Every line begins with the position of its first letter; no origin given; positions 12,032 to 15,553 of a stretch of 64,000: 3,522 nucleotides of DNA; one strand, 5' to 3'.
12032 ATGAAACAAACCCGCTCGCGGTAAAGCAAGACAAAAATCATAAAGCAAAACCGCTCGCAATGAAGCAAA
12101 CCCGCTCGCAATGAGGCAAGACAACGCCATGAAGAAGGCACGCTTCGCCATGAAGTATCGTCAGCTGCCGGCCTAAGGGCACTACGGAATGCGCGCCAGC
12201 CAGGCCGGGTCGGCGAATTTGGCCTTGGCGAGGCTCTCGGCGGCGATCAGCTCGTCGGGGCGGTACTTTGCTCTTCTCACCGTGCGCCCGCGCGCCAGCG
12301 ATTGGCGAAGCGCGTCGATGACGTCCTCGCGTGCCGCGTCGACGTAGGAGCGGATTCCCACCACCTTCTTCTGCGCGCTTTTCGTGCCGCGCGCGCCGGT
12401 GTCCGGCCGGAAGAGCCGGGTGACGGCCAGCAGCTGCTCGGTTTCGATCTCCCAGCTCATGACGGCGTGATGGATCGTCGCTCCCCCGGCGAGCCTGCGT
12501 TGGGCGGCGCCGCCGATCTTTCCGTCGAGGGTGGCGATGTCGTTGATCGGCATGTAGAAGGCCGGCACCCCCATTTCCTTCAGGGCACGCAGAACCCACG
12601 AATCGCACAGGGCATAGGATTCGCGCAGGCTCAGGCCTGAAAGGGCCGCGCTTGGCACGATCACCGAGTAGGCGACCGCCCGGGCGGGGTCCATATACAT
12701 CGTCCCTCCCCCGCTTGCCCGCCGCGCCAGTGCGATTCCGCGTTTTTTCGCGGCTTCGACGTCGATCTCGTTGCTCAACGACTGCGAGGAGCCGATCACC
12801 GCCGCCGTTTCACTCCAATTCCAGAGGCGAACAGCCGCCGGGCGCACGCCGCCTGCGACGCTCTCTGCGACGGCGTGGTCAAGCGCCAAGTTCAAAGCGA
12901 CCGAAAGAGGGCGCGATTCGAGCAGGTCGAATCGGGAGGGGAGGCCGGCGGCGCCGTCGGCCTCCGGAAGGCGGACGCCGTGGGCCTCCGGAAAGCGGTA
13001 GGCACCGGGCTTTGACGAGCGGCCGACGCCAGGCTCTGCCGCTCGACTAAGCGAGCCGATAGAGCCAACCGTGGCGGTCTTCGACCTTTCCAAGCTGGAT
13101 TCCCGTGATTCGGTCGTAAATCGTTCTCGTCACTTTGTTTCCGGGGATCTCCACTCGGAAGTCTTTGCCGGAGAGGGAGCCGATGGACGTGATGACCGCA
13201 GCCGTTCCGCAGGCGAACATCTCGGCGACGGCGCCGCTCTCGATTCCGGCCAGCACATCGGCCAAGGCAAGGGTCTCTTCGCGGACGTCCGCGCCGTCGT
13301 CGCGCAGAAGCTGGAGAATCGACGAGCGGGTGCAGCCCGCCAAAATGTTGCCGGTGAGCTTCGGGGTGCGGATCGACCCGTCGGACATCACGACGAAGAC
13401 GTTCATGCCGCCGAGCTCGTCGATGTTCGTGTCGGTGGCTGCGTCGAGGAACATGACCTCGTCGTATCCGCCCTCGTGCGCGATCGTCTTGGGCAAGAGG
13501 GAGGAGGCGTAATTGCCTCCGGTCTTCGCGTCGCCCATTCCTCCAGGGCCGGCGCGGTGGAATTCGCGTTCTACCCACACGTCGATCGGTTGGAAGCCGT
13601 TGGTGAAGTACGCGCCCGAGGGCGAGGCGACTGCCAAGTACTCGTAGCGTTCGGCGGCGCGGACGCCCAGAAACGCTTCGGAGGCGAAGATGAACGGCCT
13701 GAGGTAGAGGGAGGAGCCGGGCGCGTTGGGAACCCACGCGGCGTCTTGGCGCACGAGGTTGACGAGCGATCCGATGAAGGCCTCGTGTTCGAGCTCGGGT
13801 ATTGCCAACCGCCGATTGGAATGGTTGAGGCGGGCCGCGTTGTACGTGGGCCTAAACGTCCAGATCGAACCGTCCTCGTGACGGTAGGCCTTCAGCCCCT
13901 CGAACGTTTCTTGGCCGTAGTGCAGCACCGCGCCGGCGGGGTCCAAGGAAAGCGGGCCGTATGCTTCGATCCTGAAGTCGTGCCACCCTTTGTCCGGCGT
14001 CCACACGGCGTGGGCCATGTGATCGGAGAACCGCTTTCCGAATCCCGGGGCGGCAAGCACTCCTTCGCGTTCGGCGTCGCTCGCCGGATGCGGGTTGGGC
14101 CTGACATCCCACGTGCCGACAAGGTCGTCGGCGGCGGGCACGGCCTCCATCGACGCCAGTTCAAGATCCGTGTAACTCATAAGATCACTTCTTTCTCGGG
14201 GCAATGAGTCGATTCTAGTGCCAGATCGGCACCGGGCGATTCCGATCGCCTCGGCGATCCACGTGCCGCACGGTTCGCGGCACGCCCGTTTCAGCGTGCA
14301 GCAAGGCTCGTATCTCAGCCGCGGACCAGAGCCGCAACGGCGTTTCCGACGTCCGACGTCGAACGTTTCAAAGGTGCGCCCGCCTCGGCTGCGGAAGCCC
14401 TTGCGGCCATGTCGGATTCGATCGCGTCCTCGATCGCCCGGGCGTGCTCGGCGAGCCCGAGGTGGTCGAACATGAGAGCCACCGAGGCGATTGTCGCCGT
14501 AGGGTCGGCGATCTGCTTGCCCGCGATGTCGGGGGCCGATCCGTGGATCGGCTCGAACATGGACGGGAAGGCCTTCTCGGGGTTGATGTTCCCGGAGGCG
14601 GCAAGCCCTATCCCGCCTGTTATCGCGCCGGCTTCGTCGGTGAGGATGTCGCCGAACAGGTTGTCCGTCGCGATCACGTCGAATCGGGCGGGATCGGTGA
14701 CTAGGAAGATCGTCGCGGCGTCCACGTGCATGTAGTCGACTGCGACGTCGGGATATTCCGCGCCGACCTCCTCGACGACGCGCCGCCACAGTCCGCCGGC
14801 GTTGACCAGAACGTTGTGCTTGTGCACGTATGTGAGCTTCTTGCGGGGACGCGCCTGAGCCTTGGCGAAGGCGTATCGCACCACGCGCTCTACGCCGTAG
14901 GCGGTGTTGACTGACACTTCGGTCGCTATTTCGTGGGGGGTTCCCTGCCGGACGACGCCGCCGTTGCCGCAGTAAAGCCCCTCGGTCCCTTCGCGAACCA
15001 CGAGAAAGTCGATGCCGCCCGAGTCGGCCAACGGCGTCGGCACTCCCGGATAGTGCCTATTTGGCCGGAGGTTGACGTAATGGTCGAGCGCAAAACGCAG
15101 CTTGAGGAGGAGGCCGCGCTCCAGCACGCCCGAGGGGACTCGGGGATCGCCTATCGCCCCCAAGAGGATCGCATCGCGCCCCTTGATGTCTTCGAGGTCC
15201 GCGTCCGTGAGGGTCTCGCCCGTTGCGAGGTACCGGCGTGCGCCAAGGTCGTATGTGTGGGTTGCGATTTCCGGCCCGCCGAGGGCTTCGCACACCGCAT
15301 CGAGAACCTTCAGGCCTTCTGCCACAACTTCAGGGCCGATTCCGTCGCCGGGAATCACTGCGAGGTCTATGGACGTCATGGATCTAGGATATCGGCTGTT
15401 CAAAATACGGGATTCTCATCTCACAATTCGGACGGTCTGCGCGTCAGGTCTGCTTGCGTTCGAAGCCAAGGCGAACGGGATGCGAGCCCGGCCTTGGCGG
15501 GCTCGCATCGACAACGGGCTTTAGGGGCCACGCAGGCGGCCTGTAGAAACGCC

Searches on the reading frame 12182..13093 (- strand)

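Call 83: search_protein_families(library=pfam, proteins=[window:12182-13093:-], max_evalue=0.0001)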
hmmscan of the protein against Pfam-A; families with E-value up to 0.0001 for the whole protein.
window:12182-13093:- (303 aa): 2 families
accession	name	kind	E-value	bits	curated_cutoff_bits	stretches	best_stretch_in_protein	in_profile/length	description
PF21948.1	LplA-B_cat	-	5.6e-34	118.3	27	1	66-266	3-199/200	Lipoyl protein ligase A/B catalytic domain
PF03099.24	BPL_LplA_LipB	-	5.8e-09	36.4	21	1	102-216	7-132/133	Biotin/lipoate A/B protein ligase family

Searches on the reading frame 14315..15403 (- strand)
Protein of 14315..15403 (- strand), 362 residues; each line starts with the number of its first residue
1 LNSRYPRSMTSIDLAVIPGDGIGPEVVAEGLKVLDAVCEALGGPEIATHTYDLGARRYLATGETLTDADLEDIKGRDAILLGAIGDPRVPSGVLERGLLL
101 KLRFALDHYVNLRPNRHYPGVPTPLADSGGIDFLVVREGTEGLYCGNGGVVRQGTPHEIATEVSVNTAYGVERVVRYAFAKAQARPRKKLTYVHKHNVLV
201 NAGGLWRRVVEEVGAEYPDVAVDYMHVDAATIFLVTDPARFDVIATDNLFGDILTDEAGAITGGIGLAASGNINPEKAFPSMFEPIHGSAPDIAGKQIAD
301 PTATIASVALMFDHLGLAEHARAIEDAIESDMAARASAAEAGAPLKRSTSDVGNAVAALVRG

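Call 83: search_protein_families(library=pfam, proteins=[window:14315-15403:-], max_evalue=0.0001)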
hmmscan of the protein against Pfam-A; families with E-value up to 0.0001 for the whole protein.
window:14315-15403:- (362 aa): 1 family
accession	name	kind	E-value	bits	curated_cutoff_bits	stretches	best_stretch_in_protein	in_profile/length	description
PF00180.25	Iso_dh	-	1e-93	314.8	27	1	14-356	2-348/348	Isocitrate/isopropylmalate dehydrogenase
